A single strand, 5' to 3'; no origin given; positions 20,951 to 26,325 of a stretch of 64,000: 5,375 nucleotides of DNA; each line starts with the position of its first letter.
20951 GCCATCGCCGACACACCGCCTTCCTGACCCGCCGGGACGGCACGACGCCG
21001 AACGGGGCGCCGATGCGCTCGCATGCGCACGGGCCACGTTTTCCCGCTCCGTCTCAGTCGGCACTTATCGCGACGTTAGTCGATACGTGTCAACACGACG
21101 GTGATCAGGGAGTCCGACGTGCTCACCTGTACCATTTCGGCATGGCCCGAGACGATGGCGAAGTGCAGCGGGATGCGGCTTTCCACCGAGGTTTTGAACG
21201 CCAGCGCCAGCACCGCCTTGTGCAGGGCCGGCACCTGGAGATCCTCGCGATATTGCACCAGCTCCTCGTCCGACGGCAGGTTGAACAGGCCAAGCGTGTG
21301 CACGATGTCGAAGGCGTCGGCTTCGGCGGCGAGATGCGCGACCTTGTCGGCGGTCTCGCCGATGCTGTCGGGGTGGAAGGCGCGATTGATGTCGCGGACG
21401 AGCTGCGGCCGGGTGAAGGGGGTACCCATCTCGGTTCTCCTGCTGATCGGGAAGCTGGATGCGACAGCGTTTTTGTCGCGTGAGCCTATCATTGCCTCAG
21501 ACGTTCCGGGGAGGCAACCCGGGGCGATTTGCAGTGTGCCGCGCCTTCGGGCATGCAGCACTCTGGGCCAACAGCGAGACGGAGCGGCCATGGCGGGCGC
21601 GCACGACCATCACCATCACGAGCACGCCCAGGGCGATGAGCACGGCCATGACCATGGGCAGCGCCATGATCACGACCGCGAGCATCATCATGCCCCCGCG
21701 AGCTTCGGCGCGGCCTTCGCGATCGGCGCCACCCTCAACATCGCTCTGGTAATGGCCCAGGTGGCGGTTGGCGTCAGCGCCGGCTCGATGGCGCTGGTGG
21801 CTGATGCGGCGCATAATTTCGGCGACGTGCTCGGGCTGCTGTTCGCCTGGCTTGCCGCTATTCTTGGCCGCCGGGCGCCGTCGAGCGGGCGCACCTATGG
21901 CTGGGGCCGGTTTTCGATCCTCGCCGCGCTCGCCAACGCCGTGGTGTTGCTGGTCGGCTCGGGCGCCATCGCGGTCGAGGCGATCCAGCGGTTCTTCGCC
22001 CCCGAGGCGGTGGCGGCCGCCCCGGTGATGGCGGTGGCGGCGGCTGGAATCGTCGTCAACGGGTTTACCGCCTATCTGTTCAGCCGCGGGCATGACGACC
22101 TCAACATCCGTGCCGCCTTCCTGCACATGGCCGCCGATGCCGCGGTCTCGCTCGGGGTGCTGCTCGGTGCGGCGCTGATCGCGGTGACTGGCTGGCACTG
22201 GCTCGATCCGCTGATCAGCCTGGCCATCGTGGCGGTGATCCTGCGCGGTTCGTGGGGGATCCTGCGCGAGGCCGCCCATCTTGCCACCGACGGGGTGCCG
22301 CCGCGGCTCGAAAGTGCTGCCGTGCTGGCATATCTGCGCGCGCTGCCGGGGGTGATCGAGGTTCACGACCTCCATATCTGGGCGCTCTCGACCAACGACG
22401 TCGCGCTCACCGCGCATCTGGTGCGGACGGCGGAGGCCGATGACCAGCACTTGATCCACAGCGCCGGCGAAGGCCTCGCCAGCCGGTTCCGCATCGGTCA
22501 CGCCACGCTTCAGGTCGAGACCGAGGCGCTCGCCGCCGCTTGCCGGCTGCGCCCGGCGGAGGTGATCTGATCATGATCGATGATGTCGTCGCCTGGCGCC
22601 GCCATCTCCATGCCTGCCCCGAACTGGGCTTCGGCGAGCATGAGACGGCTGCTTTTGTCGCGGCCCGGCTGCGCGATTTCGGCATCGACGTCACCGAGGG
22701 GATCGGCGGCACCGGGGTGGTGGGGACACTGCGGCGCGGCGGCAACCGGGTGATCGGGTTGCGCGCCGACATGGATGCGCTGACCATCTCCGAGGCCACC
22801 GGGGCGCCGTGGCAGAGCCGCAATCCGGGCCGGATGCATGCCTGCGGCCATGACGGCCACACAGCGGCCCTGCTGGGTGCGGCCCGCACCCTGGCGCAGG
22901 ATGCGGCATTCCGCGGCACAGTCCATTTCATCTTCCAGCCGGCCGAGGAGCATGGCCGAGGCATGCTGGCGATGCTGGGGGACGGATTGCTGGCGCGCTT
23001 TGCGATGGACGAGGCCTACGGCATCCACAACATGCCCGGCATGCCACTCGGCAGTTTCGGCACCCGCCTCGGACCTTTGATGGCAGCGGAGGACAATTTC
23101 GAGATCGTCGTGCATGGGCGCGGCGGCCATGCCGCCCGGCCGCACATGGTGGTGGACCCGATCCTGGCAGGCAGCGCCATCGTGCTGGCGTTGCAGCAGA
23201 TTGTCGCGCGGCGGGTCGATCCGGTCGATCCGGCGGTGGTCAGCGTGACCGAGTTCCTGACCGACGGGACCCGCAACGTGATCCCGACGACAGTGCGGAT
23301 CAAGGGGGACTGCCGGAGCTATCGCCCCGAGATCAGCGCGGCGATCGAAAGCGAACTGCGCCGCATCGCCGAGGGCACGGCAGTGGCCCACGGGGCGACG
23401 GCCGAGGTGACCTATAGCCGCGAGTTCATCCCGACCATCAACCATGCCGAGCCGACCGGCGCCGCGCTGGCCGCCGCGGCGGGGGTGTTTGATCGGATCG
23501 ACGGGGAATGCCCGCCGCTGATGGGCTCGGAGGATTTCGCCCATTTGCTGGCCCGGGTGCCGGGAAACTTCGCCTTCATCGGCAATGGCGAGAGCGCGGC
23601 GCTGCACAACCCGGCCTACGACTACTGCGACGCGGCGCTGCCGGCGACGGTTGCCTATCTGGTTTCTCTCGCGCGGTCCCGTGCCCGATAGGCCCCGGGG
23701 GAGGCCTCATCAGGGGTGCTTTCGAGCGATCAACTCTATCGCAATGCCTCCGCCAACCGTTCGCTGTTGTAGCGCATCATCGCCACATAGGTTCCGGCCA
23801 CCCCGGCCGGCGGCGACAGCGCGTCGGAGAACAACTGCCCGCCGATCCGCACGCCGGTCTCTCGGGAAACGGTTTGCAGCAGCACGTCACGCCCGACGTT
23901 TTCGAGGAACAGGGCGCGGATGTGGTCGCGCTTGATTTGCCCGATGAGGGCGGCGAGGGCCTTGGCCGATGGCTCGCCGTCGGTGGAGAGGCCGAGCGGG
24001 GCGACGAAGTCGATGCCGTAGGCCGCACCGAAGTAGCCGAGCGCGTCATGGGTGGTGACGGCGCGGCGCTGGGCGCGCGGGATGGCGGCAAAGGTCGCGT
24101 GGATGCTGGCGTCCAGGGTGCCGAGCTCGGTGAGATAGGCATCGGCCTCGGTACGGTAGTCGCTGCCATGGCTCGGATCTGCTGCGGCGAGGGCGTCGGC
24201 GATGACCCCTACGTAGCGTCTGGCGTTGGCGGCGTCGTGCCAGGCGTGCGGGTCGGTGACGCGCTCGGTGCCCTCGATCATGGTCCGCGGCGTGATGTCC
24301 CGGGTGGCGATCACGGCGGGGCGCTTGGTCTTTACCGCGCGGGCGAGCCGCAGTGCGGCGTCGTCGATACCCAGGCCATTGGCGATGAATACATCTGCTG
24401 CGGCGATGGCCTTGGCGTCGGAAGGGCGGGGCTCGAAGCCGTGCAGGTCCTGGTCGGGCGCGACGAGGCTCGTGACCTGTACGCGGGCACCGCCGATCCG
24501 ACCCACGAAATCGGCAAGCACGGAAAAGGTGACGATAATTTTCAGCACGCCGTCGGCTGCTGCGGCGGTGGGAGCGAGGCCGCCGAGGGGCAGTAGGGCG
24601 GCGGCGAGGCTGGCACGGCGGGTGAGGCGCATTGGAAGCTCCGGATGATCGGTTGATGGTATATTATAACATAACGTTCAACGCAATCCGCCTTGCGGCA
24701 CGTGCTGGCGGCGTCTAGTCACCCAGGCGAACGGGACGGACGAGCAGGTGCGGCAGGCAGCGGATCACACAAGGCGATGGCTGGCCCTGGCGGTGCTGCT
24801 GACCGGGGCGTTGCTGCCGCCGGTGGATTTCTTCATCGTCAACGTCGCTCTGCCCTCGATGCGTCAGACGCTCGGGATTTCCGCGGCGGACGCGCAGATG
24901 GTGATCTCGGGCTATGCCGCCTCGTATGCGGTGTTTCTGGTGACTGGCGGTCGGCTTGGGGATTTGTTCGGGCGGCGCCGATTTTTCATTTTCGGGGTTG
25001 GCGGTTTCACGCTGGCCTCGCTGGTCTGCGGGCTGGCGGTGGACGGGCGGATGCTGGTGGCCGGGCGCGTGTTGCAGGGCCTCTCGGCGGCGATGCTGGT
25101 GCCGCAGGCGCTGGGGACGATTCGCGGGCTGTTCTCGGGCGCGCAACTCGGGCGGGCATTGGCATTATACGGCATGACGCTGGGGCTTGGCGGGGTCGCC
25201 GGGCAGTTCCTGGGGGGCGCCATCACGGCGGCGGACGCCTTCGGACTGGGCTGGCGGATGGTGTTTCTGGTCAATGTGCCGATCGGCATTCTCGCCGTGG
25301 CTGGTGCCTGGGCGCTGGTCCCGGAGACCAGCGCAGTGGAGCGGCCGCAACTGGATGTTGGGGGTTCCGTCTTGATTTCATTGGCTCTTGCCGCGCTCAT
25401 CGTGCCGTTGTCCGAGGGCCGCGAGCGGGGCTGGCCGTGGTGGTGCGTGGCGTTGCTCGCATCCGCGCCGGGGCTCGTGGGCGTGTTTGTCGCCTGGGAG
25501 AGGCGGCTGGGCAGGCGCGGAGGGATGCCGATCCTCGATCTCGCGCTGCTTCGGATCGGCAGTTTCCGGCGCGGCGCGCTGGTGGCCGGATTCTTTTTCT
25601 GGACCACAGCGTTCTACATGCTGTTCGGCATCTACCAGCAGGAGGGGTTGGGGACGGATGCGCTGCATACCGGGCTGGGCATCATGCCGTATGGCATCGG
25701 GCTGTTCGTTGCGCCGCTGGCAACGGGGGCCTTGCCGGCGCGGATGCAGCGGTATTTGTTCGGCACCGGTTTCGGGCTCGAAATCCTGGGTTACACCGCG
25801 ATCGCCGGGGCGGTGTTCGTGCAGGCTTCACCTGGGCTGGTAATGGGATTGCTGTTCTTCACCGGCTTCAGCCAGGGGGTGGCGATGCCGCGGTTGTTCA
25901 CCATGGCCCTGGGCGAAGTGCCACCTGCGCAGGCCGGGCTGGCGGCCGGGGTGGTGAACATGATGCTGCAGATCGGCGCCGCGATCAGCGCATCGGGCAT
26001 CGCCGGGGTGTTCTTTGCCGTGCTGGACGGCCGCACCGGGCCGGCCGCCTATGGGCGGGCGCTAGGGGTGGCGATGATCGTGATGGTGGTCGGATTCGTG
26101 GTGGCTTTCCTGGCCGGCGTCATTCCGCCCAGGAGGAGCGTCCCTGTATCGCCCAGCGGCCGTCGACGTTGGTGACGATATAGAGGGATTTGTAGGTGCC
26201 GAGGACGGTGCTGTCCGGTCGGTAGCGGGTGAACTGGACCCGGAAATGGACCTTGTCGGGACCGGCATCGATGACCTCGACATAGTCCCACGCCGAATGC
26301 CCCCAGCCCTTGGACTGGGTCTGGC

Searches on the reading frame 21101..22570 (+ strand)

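Call 50: search_protein_families(library=pfam, proteins=[window:21101-22570:+], max_evalue=0.001)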
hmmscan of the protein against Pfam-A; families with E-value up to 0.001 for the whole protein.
window:21101-22570:+ (489 aa): 2 families
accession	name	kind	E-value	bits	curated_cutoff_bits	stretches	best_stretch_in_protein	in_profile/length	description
PF01545.26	Cation_efflux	-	7.5e-37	127.5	26.6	1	208-392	3-194/198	Cation efflux family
PF16916.11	ZT_dimer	-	1.2e-10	41.7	26.7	1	400-474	1-77/78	Dimerisation domain of Zinc Transporter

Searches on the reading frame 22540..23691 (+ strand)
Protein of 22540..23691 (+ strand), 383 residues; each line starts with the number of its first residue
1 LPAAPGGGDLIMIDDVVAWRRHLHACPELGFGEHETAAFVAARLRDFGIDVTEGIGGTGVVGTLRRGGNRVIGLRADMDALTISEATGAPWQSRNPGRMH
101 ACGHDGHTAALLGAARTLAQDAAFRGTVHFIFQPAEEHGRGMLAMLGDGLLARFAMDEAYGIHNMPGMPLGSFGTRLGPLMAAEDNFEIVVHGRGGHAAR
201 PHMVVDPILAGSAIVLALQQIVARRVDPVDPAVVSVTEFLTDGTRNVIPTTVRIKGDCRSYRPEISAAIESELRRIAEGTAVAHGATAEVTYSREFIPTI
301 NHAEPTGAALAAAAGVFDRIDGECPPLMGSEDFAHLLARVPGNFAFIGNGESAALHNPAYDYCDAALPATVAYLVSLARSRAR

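Call 50: search_protein_families(library=pfam, proteins=[window:22540-23691:+], max_evalue=0.001)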
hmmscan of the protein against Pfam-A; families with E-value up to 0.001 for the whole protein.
window:22540-23691:+ (383 aa): 2 families
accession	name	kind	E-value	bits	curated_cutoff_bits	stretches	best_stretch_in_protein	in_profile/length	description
PF01546.33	Peptidase_M20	-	9.6e-41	140.4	24.6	1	74-379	2-205/206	Peptidase family M20/M25/M40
PF07687.19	M20_dimer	-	1.6e-09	38.1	21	1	187-280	9-102/107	Peptidase dimerisation domain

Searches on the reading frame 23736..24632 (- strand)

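Call 50: search_protein_families(library=pfam, proteins=[window:23736-24632:-], max_evalue=0.001)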
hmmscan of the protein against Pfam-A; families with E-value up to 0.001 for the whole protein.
window:23736-24632:- (298 aa): 1 family
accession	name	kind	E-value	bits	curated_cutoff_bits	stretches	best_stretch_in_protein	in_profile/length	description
PF01297.22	ZnuA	-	4.4e-76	256.3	29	1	32-296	1-263/263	Zinc-uptake complex component A periplasmic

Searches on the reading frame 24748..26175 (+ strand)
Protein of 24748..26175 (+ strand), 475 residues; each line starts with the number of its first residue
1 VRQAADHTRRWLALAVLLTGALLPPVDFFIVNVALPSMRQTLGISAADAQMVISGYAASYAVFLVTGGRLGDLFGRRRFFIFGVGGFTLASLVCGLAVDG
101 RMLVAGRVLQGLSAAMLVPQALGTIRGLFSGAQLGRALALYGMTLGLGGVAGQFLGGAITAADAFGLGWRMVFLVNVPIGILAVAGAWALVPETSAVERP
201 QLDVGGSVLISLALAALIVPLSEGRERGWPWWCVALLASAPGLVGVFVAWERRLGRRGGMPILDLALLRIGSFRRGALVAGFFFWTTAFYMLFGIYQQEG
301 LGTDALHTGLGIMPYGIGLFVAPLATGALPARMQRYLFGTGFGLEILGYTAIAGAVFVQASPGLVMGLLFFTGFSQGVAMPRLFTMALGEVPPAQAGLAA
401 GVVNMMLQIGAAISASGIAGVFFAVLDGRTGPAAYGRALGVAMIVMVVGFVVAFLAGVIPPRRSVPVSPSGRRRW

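Call 50: search_protein_families(library=pfam, proteins=[window:24748-26175:+], max_evalue=0.001)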
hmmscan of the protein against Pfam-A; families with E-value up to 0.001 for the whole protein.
window:24748-26175:+ (475 aa): 1 family
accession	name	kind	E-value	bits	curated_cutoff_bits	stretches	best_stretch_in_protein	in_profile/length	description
PF07690.21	MFS_1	-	3.8e-43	148.2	33.4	2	21-414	5-346/347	Major Facilitator Superfamily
